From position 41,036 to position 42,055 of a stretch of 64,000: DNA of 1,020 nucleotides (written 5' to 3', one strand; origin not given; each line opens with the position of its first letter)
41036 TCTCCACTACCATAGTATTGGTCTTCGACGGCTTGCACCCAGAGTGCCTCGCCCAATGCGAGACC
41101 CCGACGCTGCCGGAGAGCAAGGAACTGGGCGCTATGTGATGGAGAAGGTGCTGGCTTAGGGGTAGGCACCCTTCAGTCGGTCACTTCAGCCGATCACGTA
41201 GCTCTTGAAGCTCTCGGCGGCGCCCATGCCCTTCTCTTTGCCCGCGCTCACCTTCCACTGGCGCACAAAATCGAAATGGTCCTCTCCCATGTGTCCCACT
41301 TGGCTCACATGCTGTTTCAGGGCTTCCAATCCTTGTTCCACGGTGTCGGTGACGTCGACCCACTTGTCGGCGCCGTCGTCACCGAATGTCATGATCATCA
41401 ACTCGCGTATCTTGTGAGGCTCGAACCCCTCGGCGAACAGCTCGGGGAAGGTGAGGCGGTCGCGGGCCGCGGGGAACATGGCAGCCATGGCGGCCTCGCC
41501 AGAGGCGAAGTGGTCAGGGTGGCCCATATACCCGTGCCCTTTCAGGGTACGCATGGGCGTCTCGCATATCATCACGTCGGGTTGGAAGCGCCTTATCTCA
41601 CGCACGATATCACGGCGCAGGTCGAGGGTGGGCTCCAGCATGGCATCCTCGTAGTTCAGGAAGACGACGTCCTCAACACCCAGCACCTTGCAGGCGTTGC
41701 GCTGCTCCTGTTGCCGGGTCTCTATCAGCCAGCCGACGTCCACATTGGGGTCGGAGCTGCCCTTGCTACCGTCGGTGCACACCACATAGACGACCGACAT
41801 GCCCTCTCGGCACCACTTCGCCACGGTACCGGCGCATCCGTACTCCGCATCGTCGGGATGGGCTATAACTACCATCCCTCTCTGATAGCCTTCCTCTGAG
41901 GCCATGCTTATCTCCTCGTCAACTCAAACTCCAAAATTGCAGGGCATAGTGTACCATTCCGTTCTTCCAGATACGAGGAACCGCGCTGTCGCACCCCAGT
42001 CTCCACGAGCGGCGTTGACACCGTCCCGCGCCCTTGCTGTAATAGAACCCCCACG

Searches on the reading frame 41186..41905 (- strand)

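Call 10: search_protein_families(library=pfam, proteins=[window:41186-41905:-], max_evalue=0.01)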
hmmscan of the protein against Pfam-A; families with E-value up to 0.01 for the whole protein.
window:41186-41905:- (239 aa): 2 families
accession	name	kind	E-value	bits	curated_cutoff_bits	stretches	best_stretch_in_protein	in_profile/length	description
PF02585.22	PIG-L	-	3.1e-31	109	28.2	1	11-143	1-129/129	GlcNAc-PI de-N-acetylase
PF20129.4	DUF6519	-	0.009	15.1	22.4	0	7-88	298-378/593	Family of unknown function (DUF6519)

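Call 11: search_protein_families(library=ncbifam, proteins=[window:41186-41905:-], max_evalue=0.001)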
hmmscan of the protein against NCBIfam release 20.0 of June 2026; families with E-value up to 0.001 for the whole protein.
window:41186-41905:- (239 aa): 4 families
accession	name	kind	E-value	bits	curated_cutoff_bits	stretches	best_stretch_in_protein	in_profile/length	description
TIGR04001.1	thiol_BshB1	equivalog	3.2e-26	92.4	182.5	1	13-209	7-185/226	bacillithiol biosynthesis deacetylase BshB1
TIGR04000.1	thiol_BshB2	equivalog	5.5e-22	78.5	195.25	1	11-206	4-188/217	bacillithiol biosynthesis deacetylase BshB2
TIGR03446.1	mycothiol_Mca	equivalog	1.6e-18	67.3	277.15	2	9-90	2-87/283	mycothiol conjugate amidase Mca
TIGR03445.1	mycothiol_MshB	equivalog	6.9e-11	42.5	224.35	1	12-83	2-80/284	N-acetyl-1-D-myo-inositol-2-amino-2-deoxy-alpha-D-glucopyranoside deacetylase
